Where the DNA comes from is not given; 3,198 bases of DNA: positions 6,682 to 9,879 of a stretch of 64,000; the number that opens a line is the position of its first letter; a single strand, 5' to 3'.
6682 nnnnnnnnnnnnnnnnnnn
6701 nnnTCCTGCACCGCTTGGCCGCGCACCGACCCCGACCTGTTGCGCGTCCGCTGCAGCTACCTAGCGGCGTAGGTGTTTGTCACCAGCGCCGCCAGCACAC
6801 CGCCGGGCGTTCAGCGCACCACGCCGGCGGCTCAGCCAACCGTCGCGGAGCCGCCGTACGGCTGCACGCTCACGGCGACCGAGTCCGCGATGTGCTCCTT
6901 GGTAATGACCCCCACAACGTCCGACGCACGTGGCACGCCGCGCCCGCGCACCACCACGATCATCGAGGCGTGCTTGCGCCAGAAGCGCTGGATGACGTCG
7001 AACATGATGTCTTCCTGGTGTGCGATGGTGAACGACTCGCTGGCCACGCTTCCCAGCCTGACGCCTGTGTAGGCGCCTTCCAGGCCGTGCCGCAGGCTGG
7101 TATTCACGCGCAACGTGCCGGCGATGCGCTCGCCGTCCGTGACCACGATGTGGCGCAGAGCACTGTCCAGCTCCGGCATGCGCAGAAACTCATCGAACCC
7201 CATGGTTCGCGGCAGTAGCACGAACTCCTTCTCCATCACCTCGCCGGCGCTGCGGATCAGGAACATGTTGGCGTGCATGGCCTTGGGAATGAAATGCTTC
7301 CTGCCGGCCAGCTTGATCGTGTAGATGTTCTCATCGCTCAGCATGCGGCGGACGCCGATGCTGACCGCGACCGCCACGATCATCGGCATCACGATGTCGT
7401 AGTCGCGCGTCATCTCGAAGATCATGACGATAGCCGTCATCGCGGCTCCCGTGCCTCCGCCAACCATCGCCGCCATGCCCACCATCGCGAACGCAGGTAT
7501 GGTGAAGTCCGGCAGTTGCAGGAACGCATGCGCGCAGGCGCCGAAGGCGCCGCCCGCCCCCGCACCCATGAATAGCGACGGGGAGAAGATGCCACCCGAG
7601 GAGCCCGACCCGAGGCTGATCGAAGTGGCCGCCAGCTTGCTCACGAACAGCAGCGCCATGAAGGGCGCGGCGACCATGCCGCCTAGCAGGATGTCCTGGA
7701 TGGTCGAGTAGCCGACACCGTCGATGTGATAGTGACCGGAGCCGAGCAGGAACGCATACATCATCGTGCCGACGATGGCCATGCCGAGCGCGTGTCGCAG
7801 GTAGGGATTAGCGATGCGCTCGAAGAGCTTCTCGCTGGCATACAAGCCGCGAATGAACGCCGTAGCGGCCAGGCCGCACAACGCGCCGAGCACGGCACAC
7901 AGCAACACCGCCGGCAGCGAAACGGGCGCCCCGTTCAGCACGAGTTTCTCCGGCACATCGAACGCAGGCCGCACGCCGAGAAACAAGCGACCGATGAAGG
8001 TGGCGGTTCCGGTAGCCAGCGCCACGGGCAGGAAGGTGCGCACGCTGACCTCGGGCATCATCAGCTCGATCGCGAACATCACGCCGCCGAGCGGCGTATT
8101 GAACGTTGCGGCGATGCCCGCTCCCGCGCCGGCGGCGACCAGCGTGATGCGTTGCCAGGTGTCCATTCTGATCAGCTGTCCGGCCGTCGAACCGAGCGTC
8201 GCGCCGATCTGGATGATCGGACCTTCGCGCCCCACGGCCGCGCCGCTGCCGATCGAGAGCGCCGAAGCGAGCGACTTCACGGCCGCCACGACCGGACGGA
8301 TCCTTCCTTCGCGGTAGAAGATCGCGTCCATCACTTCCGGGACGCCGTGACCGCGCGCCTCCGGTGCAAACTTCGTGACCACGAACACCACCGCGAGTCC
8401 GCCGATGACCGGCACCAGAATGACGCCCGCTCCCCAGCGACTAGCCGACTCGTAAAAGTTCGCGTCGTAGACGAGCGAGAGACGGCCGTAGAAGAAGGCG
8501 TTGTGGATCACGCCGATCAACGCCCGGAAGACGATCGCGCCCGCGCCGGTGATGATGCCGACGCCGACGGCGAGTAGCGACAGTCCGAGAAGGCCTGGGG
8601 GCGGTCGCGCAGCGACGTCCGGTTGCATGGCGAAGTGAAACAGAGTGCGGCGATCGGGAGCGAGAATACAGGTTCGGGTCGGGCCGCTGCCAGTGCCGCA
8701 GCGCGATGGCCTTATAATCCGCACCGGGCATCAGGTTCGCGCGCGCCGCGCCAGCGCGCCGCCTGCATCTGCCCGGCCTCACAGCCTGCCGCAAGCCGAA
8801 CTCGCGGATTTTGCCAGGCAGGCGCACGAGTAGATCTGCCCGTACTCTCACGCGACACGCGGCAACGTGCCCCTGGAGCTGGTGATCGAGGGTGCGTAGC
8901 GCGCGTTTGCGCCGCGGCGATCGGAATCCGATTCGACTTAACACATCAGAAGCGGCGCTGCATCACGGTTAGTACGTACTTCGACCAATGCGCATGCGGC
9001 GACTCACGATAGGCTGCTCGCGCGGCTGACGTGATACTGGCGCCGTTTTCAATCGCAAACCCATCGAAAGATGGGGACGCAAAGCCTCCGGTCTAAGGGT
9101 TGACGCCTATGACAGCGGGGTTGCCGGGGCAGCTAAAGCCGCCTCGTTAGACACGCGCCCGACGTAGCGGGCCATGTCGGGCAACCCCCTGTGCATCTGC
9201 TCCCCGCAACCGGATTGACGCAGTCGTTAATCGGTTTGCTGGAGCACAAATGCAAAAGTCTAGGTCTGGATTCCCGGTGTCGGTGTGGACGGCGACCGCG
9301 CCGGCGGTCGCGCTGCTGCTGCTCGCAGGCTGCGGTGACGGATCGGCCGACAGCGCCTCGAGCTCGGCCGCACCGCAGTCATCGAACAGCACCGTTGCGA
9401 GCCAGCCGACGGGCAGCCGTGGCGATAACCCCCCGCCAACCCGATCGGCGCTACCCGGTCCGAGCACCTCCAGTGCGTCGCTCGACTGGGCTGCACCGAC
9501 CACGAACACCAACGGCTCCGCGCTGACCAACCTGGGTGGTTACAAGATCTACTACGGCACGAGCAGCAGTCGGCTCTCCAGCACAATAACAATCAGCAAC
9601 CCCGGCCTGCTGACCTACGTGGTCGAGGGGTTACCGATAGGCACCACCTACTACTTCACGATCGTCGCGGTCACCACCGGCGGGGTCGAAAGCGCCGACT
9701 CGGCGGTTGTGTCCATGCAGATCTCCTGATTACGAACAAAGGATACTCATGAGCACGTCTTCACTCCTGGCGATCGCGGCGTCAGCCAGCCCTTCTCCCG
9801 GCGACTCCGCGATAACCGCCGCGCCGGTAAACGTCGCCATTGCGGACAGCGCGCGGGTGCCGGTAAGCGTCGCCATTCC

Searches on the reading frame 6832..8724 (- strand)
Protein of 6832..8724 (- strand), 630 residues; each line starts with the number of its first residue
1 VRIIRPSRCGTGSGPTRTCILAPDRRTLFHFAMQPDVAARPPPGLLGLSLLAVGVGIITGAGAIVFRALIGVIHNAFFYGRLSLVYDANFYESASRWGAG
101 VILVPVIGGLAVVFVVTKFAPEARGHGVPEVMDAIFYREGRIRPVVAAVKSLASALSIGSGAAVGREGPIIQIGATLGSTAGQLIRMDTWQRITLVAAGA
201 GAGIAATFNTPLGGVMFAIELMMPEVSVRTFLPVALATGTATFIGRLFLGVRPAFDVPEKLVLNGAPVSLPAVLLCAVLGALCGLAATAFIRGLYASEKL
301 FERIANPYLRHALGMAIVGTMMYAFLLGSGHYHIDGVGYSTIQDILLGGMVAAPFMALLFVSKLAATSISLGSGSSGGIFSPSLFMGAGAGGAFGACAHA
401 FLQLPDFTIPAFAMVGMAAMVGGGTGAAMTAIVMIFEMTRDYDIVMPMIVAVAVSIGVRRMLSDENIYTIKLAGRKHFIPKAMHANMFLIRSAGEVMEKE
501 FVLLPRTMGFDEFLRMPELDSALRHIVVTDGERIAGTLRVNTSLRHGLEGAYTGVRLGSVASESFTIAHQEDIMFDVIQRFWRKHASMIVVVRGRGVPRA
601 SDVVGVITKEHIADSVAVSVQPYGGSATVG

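Call 10: search_protein_families(library=pfam, proteins=[window:6832-8724:-], max_evalue=0.01)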
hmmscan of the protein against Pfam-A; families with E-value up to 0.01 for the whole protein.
window:6832-8724:- (630 aa): 1 family
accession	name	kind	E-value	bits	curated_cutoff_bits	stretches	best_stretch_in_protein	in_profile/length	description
PF00654.25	Voltage_CLC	-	7.6e-88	295.4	24.8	1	108-458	1-344/346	Voltage gated chloride channel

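Call 11: search_protein_families(library=ncbifam, proteins=[window:6832-8724:-], max_evalue=0.01)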
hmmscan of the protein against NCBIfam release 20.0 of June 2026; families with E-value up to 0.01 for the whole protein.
window:6832-8724:- (630 aa): 3 families
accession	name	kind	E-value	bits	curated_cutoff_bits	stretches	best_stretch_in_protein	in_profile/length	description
NF002505.0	PRK01862.1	equivalog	1.8e-73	248.2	482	1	51-615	27-569/577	ClcB-like voltage-gated chloride channel protein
NF003640.0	PRK05277.1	equivalog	7.7e-63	212.8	350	1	48-471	33-446/471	H(+)/Cl(-) exchange transporter ClcA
NF002437.0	PRK01610.1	equivalog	8.8e-40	137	425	1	50-471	17-424/429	voltage-gated ClC-type chloride channel ClcB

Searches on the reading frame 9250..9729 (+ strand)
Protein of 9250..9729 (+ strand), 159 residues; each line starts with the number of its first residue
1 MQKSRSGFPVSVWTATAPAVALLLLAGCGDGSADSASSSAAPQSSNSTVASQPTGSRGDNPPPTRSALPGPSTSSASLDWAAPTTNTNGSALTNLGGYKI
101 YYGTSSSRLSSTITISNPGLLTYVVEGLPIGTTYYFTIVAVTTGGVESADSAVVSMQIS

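Call 10: search_protein_families(library=pfam, proteins=[window:9250-9729:+], max_evalue=0.01)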
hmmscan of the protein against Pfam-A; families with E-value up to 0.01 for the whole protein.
window:9250-9729:+ (159 aa): 3 families
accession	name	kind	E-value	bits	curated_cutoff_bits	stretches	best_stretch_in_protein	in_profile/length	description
PF00041.27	fn3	-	3.2e-08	34.1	25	1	70-154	10-81/84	Fibronectin type III domain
PF16656.11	Pur_ac_phosph_N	-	0.006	17.6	30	0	67-143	7-83/93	Purple acid Phosphatase, N-terminal domain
PF25523.1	Ig_RIMBP2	-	0.0096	16.3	27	0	61-156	5-98/105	RIMBP2-like, immunoglobulin-like domain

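Call 11: search_protein_families(library=ncbifam, proteins=[window:9250-9729:+], max_evalue=0.01)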
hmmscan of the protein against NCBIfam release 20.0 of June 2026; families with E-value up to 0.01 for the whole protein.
window:9250-9729:+ (159 aa): 1 family
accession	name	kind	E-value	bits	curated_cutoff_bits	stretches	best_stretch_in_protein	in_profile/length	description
NF053526.1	Myco_lipo_LppK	equivalog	0.0066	16.4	125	1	14-65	9-58/167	lipoprotein LppK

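Call 12: find_homologous_proteins(query=window:9250-9729:+)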
Query window:9250-9729:+ (159 aa): 294 proteins with E <= 0.001 among 829 candidates; the best 120 are listed.
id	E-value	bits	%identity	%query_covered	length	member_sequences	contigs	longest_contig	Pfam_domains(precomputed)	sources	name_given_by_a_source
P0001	7.1e-86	303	96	100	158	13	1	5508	PF00041.28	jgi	jgi:hypothetical protein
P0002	9.6e-75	267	90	100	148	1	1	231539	PF00041.28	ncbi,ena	-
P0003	1.3e-74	267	90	100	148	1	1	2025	PF00041.28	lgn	-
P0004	1.9e-74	266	90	100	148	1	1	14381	PF00041.28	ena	-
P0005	5.1e-74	265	89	100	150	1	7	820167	PF00041.28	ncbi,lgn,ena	-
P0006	1.8e-73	263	90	100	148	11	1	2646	PF00041.28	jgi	jgi:hypothetical protein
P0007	4.6e-73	262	90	100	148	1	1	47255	PF00041.28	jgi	jgi:hypothetical protein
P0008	2.5e-72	259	89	100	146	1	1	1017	PF00041.28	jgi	jgi:hypothetical protein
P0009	8.2e-71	254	89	100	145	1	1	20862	PF00041.28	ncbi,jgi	-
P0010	1.3e-68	247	90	94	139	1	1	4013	PF00041.28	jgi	jgi:hypothetical protein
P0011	7.8e-68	245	89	94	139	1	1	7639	PF00041.28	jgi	jgi:hypothetical protein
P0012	2.9e-65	236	89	94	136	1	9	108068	PF00041.28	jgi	jgi:hypothetical protein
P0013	4.5e-65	236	89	94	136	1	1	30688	PF00041.28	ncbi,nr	ncbi:MAG TPA: fibronectin type III domain-containing protein [Steroidobacteraceae bacterium]|nr:fibr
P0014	2.6e-55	204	69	100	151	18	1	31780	PF00041.28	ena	-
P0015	7.8e-54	199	71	100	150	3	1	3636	PF00041.28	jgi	jgi:hypothetical protein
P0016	4.7e-52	194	63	100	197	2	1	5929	PF00041.28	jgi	jgi:hypothetical protein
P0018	9.4e-49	183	58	100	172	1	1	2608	PF00041.28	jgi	jgi:hypothetical protein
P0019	8.2e-46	173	57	100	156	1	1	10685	PF00041.28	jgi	jgi:Fibronectin type III domain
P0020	8.3e-45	170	60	100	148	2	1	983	PF00041.28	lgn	-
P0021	2.5e-44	169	93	57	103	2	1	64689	PF00041.28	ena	-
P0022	1.5e-43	166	57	100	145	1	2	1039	PF00041.28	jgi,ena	-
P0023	9.6e-41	157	75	70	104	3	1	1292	PF00041.28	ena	-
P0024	1.9e-35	140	54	100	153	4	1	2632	PF00041.28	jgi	jgi:hypothetical protein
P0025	2.0e-34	136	51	100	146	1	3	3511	PF00041.28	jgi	jgi:fibronectin type 3 domain-containing protein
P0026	5.1e-34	135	52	100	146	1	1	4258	PF00041.28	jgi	jgi:Fibronectin type III domain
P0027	6.3e-34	135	52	100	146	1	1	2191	PF00041.28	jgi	jgi:hypothetical protein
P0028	2.1e-33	133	49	100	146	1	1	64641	PF00041.28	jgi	jgi:hypothetical protein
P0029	4.5e-33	132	53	100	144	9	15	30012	PF00041.28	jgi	jgi:hypothetical protein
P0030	8.0e-33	131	53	100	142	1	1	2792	PF00041.28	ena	-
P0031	1.4e-32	130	49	100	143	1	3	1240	PF00041.28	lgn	-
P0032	1.6e-32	130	52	100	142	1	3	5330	PF00041.28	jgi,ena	jgi:hypothetical protein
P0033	5.4e-32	129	52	100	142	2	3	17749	PF00041.28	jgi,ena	jgi:hypothetical protein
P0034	2.4e-31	127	71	52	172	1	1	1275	PF00041.28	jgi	jgi:Fibronectin type III domain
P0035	1.1e-30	124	50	100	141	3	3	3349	PF00041.28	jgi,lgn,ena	-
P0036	2.0e-30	124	49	100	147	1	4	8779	PF00041.28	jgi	jgi:hypothetical protein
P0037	2.3e-30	123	67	62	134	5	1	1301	PF00041.28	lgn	-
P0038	2.9e-30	123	44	100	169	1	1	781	PF00041.28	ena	-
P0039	5.6e-30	122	50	100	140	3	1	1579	PF00041.28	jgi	jgi:hypothetical protein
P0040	7.1e-30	122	52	100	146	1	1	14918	PF00041.28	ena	-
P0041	1.4e-29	121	50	100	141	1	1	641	PF00041.28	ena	-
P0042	1.6e-29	121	51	100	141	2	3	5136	PF00041.28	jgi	jgi:hypothetical protein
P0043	2.9e-29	120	54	87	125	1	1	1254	PF00041.28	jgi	jgi:hypothetical protein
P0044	1.7e-28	117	55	100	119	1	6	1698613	-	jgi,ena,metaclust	jgi:hypothetical protein|metaclust:\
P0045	3.0e-28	116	51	100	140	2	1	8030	PF00041.28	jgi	jgi:Fibronectin type III domain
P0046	9.4e-28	115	51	100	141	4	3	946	PF00041.28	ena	-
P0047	1.2e-27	114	64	53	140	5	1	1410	PF00041.28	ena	-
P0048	3.3e-27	113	48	100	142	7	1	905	PF00041.28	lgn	-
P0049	4.2e-27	113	56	59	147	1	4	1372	PF00041.28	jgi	jgi:hypothetical protein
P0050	1.3e-25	108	50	100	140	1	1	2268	PF00041.28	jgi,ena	-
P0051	1.7e-25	107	43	100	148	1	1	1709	PF00041.28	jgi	jgi:hypothetical protein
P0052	2.5e-24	104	62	53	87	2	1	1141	PF00041.28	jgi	jgi:fibronectin type III domain protein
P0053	1.2e-23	101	41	100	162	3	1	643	PF00041.28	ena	-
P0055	1.2e-22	98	44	100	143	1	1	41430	PF00041.28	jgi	jgi:PKD repeat protein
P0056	4.4e-22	96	41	100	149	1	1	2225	PF00041.28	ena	-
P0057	1.3e-21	95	58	56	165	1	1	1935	PF00041.28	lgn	-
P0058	1.3e-21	95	54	59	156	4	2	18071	PF00041.28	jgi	jgi:hypothetical protein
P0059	7.4e-21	92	56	61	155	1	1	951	PF00041.28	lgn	-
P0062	1.7e-20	91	60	55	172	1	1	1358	PF00041.28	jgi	jgi:hypothetical protein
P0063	1.7e-20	91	44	92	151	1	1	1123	PF00041.28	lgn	-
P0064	1.7e-20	91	57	55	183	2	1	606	PF00041.28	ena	-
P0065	1.9e-20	91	52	57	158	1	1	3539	PF00041.28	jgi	jgi:Fibronectin type III domain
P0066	2.2e-20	91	66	49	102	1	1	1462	PF00041.28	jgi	jgi:hypothetical protein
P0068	3.2e-20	90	57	55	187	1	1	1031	PF00041.28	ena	-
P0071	6.2e-20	89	62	57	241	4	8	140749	PF05345.19,PF00041.28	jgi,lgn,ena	jgi:hypothetical protein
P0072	6.6e-20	89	56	60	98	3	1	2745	PF00041.28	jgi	-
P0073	7.1e-20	89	42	99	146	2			PF00041.28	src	-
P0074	8.1e-20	89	52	55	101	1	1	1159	PF00041.28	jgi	jgi:hypothetical protein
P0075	8.4e-20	89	51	59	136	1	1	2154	PF00041.28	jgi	jgi:hypothetical protein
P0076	9.8e-20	89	53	55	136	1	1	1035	PF00041.28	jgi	jgi:hypothetical protein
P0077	1.1e-19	89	56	53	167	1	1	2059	PF00041.28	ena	-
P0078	1.1e-19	89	42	99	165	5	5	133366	PF00041.28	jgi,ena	jgi:hypothetical protein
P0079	1.3e-19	88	55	53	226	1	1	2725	PF05345.19,PF00041.28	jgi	-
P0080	1.3e-19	88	55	53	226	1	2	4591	PF05345.19,PF00041.28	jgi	jgi:hypothetical protein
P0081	1.4e-19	88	44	89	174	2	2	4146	PF00041.28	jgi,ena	jgi:hypothetical protein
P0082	1.6e-19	88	55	53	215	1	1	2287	PF05345.19,PF00041.28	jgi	jgi:hypothetical protein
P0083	1.6e-19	88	62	57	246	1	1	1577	PF05345.19,PF00041.28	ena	-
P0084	1.7e-19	88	55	53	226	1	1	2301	PF05345.19,PF00041.28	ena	-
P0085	1.7e-19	88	52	55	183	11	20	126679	PF00041.28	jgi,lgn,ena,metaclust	jgi:hypothetical protein|metaclust:\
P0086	1.8e-19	88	52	55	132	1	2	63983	PF00041.28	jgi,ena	-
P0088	2.3e-19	88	58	53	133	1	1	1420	PF00041.28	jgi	jgi:hypothetical protein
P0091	3.4e-19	87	56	55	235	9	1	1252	PF05345.19,PF00041.28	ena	-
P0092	3.5e-19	87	55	56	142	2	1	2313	PF00041.28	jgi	jgi:ABC-type glycerol-3-phosphate transport system substrate-binding protein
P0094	5.0e-19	87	55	53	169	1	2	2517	PF00041.28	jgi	jgi:hypothetical protein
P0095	5.4e-19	86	57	53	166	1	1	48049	PF00041.28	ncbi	-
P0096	5.9e-19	86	56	53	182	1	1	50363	PF00041.28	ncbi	-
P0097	6.3e-19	86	59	52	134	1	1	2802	PF00041.28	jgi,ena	-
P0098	6.7e-19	86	56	55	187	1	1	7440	PF00041.28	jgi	jgi:hypothetical protein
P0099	7.1e-19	86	60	52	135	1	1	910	PF00041.28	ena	-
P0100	8.1e-19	86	56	53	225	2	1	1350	PF05345.19,PF00041.28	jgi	jgi:hypothetical protein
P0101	8.1e-19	86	60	52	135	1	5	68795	PF00041.28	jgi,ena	jgi:hypothetical protein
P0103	9.2e-19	86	41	92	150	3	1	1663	PF00041.28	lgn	-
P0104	1.1e-18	85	59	52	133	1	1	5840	PF00041.28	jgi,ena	-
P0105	1.1e-18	85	41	89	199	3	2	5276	PF00041.28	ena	-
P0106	1.1e-18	85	57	57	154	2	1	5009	PF00041.28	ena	-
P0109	1.4e-18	85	59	52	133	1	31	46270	PF00041.28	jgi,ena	jgi:hypothetical protein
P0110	1.4e-18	85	59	52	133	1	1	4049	PF00041.28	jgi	jgi:hypothetical protein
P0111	1.5e-18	85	60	52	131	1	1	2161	PF00041.28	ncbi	-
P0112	1.5e-18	85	59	52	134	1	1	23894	PF00041.28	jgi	jgi:ABC-type glycerol-3-phosphate transport system substrate-binding protein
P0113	1.5e-18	85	53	62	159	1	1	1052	PF00041.28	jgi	jgi:hypothetical protein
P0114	1.5e-18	85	59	52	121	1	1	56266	PF00041.28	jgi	jgi:hypothetical protein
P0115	1.6e-18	85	43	93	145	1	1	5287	PF00041.28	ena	-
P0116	2.3e-18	84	42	99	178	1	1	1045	PF00041.28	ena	-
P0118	2.4e-18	84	57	58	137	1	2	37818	PF00041.28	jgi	jgi:hypothetical protein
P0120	2.5e-18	84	40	87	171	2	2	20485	PF00041.28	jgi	jgi:hypothetical protein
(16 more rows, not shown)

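Call 47: find_encoding_contigs(protein=P0014, flank=3000, max_places=3)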
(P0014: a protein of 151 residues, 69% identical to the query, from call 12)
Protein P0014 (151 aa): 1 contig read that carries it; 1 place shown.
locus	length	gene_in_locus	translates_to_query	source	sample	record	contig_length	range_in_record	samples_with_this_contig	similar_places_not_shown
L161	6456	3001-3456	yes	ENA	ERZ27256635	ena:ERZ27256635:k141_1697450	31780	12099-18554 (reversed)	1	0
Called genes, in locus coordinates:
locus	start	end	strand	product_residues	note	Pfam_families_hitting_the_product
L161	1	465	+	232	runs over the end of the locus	-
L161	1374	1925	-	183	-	PF13302:Acetyltransf_3, PF00583:Acetyltransf_1, PF13508:Acetyltransf_7 (weak)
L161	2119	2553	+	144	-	PF02566:OsmC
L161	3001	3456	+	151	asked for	PF00041:fn3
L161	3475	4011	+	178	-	-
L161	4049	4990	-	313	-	PF01988:VIT1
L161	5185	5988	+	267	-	PF00512:HisKA (weak), PF02518:HATPase_c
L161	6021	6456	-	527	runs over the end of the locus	PF00989:PAS, PF08448:PAS_4, PF13188:PAS_8, PF13426:PAS_9, PF24820:Diguanyl_cycl_sensor (weak), PF00512:HisKA, PF02518:HATPase_c, PF00072:Response_reg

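Call 48: find_encoding_contigs(protein=P0019, flank=3000, max_places=3)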
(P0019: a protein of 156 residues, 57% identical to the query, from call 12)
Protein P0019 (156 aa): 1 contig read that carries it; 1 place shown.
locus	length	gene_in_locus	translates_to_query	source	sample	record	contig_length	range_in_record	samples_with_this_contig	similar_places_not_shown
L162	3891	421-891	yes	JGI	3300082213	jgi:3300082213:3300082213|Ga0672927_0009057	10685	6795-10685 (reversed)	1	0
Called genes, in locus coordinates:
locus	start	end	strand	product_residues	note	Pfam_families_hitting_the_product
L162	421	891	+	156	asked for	PF00041:fn3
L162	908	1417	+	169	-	-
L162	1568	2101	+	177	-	PF01263:Aldose_epim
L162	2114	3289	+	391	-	PF10509:GalKase_gal_bdg, PF00288:GHMP_kinases_N, PF08544:GHMP_kinases_C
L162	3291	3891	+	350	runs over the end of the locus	PF01087:GalP_UDP_transf, PF02744:GalP_UDP_tr_C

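Call 51: find_encoding_contigs(protein=P0016, flank=1500, max_places=2)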
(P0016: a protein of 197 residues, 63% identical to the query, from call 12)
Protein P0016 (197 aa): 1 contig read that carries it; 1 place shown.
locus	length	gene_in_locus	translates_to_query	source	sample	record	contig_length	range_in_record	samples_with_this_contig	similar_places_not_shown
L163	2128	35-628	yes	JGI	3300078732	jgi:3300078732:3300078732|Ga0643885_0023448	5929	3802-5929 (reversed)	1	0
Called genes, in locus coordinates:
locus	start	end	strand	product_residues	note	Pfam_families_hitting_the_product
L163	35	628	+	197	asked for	PF00041:fn3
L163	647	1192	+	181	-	-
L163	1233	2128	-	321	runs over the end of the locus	PF01988:VIT1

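Call 52: find_encoding_contigs(protein=P0028, flank=1500, max_places=2)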
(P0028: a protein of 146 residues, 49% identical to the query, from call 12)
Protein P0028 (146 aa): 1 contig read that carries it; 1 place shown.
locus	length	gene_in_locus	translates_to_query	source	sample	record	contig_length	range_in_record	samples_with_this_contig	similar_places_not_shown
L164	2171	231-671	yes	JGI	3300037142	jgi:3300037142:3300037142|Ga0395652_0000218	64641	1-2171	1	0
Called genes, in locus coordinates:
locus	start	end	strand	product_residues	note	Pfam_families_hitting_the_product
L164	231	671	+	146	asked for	PF00041:fn3 (weak)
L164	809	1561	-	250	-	PF23441:SDR (weak), PF00106:adh_short, PF13561:adh_short_C2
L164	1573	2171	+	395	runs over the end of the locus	PF02636:Methyltransf_28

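Call 53: find_encoding_contigs(protein=P0044, flank=1500, max_places=3)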
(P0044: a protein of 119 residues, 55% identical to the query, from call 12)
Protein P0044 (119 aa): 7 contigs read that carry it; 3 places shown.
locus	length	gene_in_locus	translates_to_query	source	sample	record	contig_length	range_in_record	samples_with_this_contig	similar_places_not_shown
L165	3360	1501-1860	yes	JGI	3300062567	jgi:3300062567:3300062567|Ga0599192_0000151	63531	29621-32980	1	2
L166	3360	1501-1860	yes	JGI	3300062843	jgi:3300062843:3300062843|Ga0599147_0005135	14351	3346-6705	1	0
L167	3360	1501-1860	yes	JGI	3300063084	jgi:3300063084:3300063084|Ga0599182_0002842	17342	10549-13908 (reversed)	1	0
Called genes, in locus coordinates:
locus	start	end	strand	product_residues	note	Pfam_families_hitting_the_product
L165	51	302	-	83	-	PF04972:BON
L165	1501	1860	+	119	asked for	-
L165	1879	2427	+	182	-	-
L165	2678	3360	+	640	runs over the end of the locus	PF05157:MshEN, PF00437:T2SSE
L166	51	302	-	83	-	PF04972:BON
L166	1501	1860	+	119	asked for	-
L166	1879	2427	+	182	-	-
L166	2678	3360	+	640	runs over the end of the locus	PF05157:MshEN, PF00437:T2SSE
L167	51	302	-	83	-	PF04972:BON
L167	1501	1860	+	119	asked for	-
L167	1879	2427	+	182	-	-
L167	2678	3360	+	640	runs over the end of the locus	PF05157:MshEN, PF00437:T2SSE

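Call 54: find_encoding_contigs(protein=P0055, flank=1500, max_places=2)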
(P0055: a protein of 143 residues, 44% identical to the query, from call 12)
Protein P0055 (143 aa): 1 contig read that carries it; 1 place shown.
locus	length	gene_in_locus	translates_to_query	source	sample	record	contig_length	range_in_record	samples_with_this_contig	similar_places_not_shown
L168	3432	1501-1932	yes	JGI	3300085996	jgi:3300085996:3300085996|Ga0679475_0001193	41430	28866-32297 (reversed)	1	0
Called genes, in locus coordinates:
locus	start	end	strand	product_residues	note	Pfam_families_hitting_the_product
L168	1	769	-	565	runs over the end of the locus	PF10131:PTPS_related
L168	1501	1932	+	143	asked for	PF00041:fn3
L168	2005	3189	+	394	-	-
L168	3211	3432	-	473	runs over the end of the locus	PF13231:PMT_2, PF02366:PMT (weak)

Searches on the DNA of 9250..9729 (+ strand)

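Call 69: search_rna_families(sources=[L161, L162, L164, L165, L168, L086, L089, L090, L058, L059, L062, L066, L075, L063], threshold=gathering)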
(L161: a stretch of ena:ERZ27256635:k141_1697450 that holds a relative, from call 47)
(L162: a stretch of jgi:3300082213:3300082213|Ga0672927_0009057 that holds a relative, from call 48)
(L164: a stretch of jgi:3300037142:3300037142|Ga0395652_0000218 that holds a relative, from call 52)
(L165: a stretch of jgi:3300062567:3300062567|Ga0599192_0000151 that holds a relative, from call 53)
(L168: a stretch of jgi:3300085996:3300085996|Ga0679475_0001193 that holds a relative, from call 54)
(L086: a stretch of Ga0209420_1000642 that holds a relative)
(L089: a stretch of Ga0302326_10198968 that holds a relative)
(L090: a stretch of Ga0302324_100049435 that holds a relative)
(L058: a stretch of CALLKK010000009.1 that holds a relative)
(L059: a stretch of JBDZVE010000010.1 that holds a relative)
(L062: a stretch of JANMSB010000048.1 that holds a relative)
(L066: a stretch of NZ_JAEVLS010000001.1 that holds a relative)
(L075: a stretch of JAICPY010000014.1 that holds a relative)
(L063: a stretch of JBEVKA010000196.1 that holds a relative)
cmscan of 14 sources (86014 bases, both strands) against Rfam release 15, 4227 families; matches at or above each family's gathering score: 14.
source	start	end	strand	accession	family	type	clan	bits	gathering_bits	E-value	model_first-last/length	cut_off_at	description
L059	2638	2724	+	RF01051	c-di-GMP-I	Cis-reg; riboswitch;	CL00126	87.6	35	7.8e-16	1-87/87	no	c-di-GMP-I riboswitch aptamer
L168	1308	1392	+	RF01051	c-di-GMP-I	Cis-reg; riboswitch;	CL00126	82.6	35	1.2e-14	1-87/87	no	c-di-GMP-I riboswitch aptamer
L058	2628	2714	+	RF01051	c-di-GMP-I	Cis-reg; riboswitch;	CL00126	82.5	35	1.3e-14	1-87/87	no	c-di-GMP-I riboswitch aptamer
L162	220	304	+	RF01051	c-di-GMP-I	Cis-reg; riboswitch;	CL00126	81.1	35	3e-14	1-87/87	no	c-di-GMP-I riboswitch aptamer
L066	2354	2440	+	RF01051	c-di-GMP-I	Cis-reg; riboswitch;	CL00126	80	35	5.6e-14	1-87/87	no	c-di-GMP-I riboswitch aptamer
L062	2786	2869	+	RF01051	c-di-GMP-I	Cis-reg; riboswitch;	CL00126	79.8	35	6.1e-14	1-87/87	no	c-di-GMP-I riboswitch aptamer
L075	2521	2605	+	RF01051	c-di-GMP-I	Cis-reg; riboswitch;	CL00126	79.5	35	7.2e-14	1-87/87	no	c-di-GMP-I riboswitch aptamer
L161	2795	2879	+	RF01051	c-di-GMP-I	Cis-reg; riboswitch;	CL00126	79.2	35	8.4e-14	1-87/87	no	c-di-GMP-I riboswitch aptamer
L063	2223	2308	+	RF01051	c-di-GMP-I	Cis-reg; riboswitch;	CL00126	76.9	35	3.1e-13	1-87/87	no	c-di-GMP-I riboswitch aptamer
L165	1294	1378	+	RF01051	c-di-GMP-I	Cis-reg; riboswitch;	CL00126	75.1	35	8.4e-13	1-87/87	no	c-di-GMP-I riboswitch aptamer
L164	7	93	+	RF01051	c-di-GMP-I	Cis-reg; riboswitch;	CL00126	73.8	35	1.8e-12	1-87/87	no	c-di-GMP-I riboswitch aptamer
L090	90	176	+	RF01051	c-di-GMP-I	Cis-reg; riboswitch;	CL00126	72.6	35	3.6e-12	1-87/87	no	c-di-GMP-I riboswitch aptamer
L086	3292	3378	+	RF01051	c-di-GMP-I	Cis-reg; riboswitch;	CL00126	64.4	35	3.6e-10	1-87/87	no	c-di-GMP-I riboswitch aptamer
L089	1442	1529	+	RF01051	c-di-GMP-I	Cis-reg; riboswitch;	CL00126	64.4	35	3.5e-10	1-87/87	no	c-di-GMP-I riboswitch aptamer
